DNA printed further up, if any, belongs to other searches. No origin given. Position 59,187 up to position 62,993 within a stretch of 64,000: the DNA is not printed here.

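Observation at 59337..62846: Intronless ARMC5-like gene (ARM repeats plus C-terminal BTB) in an intron-rich genome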

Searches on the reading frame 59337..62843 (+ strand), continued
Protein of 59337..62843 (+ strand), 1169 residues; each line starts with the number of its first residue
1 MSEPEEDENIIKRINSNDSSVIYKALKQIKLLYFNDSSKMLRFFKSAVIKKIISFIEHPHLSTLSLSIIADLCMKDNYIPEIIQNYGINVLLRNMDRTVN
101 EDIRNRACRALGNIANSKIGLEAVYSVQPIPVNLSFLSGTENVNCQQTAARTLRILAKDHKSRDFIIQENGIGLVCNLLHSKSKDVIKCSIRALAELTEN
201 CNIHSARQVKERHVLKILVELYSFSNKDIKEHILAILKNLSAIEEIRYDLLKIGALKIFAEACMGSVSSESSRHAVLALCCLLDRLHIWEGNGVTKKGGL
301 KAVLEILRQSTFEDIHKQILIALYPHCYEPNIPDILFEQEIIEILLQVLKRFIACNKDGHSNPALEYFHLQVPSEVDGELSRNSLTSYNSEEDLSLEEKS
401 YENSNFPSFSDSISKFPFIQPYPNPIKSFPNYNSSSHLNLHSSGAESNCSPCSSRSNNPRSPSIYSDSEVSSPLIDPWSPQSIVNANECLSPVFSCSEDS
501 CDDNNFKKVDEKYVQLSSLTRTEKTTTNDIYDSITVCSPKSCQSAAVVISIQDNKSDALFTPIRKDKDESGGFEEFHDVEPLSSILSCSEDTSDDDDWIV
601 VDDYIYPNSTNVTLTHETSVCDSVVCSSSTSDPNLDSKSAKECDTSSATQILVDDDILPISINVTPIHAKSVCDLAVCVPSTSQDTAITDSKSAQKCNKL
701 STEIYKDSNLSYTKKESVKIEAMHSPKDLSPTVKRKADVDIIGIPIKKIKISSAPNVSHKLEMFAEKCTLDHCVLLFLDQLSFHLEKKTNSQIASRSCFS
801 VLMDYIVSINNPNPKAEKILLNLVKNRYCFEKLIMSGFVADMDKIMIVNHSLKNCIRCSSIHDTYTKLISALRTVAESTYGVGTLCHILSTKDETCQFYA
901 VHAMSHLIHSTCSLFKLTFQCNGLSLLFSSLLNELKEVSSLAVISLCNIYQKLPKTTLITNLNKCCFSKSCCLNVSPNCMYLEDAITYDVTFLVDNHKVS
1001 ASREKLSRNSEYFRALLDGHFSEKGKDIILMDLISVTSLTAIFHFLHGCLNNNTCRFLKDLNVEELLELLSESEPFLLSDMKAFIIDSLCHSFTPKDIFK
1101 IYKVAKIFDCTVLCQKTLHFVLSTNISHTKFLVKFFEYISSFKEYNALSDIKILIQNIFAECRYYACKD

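Call 52: list_cluster_members(proteins=[P0035, P0038, P0040, P0043, P0044, P0045, P0046, P0047, P0019, P0050])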
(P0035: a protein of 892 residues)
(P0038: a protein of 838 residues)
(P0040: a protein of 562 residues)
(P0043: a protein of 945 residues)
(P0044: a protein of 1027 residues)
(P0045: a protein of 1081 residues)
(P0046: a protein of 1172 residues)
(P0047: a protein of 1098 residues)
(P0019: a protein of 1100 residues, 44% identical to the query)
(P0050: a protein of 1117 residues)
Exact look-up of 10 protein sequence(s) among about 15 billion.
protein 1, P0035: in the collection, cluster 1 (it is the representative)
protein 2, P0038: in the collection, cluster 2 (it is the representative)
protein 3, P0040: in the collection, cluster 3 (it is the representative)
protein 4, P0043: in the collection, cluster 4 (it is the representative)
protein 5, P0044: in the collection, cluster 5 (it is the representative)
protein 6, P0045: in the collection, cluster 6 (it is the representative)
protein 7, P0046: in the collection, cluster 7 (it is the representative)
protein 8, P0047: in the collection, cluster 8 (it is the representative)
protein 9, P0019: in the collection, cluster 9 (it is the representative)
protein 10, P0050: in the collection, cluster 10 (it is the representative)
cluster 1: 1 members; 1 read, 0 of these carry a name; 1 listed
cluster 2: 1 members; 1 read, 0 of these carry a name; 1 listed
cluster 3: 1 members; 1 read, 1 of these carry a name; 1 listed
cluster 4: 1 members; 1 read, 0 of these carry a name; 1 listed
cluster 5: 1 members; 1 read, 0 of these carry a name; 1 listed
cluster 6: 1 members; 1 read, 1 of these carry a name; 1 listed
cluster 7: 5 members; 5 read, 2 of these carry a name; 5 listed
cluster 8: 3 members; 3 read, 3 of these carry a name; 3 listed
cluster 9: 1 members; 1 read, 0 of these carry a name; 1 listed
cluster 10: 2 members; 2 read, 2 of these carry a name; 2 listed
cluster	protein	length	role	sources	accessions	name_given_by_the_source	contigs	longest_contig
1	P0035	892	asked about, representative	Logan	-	-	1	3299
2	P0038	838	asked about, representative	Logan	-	-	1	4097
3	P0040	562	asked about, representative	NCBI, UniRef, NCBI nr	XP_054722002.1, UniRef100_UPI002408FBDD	uncharacterized protein LOC129231664 [Uloborus diversus] | uncharacterized protein LOC129231664 n=1 Tax=Uloborus diversus TaxID=327109 ...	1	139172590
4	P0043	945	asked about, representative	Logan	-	-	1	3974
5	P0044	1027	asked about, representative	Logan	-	-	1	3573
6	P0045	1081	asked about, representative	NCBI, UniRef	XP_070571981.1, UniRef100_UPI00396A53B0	armadillo repeat-containing protein 5-like [Ptychodera flava] | armadillo repeat-containing protein 5-like n=1 Tax=Ptychodera flava TaxID=63121 ...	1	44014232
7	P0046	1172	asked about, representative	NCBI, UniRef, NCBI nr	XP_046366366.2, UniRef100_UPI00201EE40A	uncharacterized protein LOC124142127 [Haliotis rufescens] | uncharacterized protein LOC124142127 n=1 Tax=Haliotis rufescens TaxID=6454 ...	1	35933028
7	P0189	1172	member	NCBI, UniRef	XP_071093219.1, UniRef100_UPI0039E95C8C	armadillo repeat-containing protein 5-like [Haliotis cracherodii] | armadillo repeat-containing protein 5-like n=1 Tax=Haliotis cracherodii TaxID=6455 ...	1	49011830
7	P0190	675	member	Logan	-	-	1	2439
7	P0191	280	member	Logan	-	-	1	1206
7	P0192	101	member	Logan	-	-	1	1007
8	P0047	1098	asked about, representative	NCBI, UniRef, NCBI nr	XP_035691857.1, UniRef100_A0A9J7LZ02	armadillo repeat-containing protein 5-like [Branchiostoma floridae] | Armadillo repeat-containing protein 5-like n=1 Tax=Branchiostoma floridae TaxID=7739 ...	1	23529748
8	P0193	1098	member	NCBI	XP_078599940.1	armadillo repeat-containing protein 5-like [Branchiostoma floridae x Branchiostoma ...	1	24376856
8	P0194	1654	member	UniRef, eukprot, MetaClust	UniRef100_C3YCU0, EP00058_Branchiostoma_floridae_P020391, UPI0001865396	BTB domain-containing protein n=1 Tax=Branchiostoma floridae TaxID=7739 RepID=C3YCU0_BRAFL | XP_002605881.1 hypothetical protein BRAFLDRAFT_124905 [Branchiostoma floridae] | status=active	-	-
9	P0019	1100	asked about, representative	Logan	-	-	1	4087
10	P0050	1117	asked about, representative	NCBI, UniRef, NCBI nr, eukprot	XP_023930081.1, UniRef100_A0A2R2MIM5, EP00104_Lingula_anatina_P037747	armadillo repeat-containing protein 5 [Lingula anatina] | Armadillo repeat-containing protein 5 n=1 Tax=Lingula anatina TaxID=7574 ... | XP_023930081.1 armadillo repeat-containing protein 5 [Lingula anatina]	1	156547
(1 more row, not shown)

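Call 54: find_encoding_contigs(protein=P0056, flank=1000, max_places=1)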
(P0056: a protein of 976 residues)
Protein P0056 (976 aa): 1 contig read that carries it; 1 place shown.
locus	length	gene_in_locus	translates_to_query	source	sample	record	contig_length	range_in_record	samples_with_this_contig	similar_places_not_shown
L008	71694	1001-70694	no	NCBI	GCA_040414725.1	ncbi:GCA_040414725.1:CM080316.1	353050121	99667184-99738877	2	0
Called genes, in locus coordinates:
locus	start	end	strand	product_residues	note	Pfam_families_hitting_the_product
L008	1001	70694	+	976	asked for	PF24768:ARM_ARMC5, PF00651:BTB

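Call 55: find_encoding_contigs(protein=P0041, flank=1000, max_places=1)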
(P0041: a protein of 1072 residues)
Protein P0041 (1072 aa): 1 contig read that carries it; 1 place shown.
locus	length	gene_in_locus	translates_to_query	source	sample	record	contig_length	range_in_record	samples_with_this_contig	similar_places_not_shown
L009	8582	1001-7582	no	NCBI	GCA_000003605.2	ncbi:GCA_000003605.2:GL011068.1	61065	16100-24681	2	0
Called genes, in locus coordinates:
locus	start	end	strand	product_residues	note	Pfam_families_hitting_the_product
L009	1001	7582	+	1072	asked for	PF03224:V-ATPase_H_N (weak), PF00514:Arm (faint), PF24768:ARM_ARMC5, PF00651:BTB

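Call 68: fold_search(model_id=the predicted structure, library=pdb)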
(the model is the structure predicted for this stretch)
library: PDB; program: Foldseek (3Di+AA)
matches with E <= 10: 1592; with E <= 0.001: 484
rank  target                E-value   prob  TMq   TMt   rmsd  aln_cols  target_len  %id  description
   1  4rv1_D                1.0e-11  1.00  0.26  0.69   3.5       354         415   19  Crystal Structure of Engineered Protein. Northeast Structural Genomics Consortium (NESG) Target OR497. (released 2014-12-10)
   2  4rv1_C                1.3e-11  1.00  0.26  0.69   3.6       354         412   19  Crystal Structure of Engineered Protein. Northeast Structural Genomics Consortium (NESG) Target OR497. (released 2014-12-10)
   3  4rv1_A                3.9e-11  1.00  0.27  0.70   3.4       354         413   19  Crystal Structure of Engineered Protein. Northeast Structural Genomics Consortium (NESG) Target OR497. (released 2014-12-10)
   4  4rv1_B                2.0e-10  1.00  0.26  0.70   3.5       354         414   19  Crystal Structure of Engineered Protein. Northeast Structural Genomics Consortium (NESG) Target OR497. (released 2014-12-10)
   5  5mfm_A                3.3e-10  1.00  0.23  0.71   4.7       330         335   19  Designed armadillo repeat protein peptide fusion YIIIM6AII_GS11_(KR)5 (released 2017-09-13)
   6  4rv1_F                4.4e-10  1.00  0.26  0.69   3.6       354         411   19  Crystal Structure of Engineered Protein. Northeast Structural Genomics Consortium (NESG) Target OR497. (released 2014-12-10)
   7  5mfd_J                6.4e-10  1.00  0.23  0.74   4.3       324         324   19  Designed armadillo repeat protein YIIIM''6AII in complex with pD_(KR)5 (released 2017-07-19)
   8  5mfm_F                6.6e-10  1.00  0.23  0.71   4.4       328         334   18  Designed armadillo repeat protein peptide fusion YIIIM6AII_GS11_(KR)5 (released 2017-09-13)
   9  6sa8_A                6.9e-10  1.00  0.25  0.42   4.5       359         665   17  ring-like DARPin-Armadillo fusion H83_D01 (released 2019-11-20)
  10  5mfd_A                8.9e-10  1.00  0.23  0.74   4.5       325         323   19  Designed armadillo repeat protein YIIIM''6AII in complex with pD_(KR)5 (released 2017-07-19)
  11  5mfm_B                1.2e-09  1.00  0.23  0.72   4.4       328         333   18  Designed armadillo repeat protein peptide fusion YIIIM6AII_GS11_(KR)5 (released 2017-09-13)
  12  6s9p_B                1.2e-09  1.00  0.23  0.71   4.8       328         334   19  Designed Armadillo Repeat protein internal Lock2 fused to target peptide KRKAKITWKR (released 2020-02-19)
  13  5mfe_B                1.7e-09  1.00  0.21  0.76   4.0       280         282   19  Designed armadillo repeat protein YIIIM5AII in complex with (RR)4 peptide (released 2017-09-13)
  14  6s9o_F                1.9e-09  1.00  0.23  0.69   4.7       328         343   19  Designed Armadillo Repeat protein internal Lock1 fused to target peptide KRKRKLKFKR (released 2020-02-19)
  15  6s9p_A                2.7e-09  1.00  0.23  0.70   4.7       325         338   19  Designed Armadillo Repeat protein internal Lock2 fused to target peptide KRKAKITWKR (released 2020-02-19)
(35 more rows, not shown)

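Call 72: find_encoding_contigs(protein=P0036, flank=10000, max_places=1)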
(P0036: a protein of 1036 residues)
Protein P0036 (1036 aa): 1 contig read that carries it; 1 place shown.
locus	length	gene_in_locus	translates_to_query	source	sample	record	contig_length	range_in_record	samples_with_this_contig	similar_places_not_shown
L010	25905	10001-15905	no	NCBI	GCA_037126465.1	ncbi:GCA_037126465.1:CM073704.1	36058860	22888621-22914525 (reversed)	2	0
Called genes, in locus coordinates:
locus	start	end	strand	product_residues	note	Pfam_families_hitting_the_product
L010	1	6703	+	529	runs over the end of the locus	PF03535:Paxillin, PF00412:LIM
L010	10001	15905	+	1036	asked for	PF00514:Arm (faint), PF24768:ARM_ARMC5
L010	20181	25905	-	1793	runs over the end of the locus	PF26743:zf-C2H2_CASZ1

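Call 73: find_encoding_contigs(protein=P0177, flank=10000, max_places=1)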
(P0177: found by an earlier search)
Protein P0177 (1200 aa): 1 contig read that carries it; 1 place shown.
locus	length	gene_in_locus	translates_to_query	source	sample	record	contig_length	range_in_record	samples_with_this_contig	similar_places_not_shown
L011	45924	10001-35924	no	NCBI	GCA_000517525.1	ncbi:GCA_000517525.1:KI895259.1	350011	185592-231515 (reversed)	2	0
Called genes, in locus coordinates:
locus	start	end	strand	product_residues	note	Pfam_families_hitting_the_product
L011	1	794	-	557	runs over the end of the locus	-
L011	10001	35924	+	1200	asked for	PF00514:Arm (faint), PF24768:ARM_ARMC5, PF13646:HEAT_2 (faint), PF00651:BTB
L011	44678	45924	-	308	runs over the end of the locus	PF00412:LIM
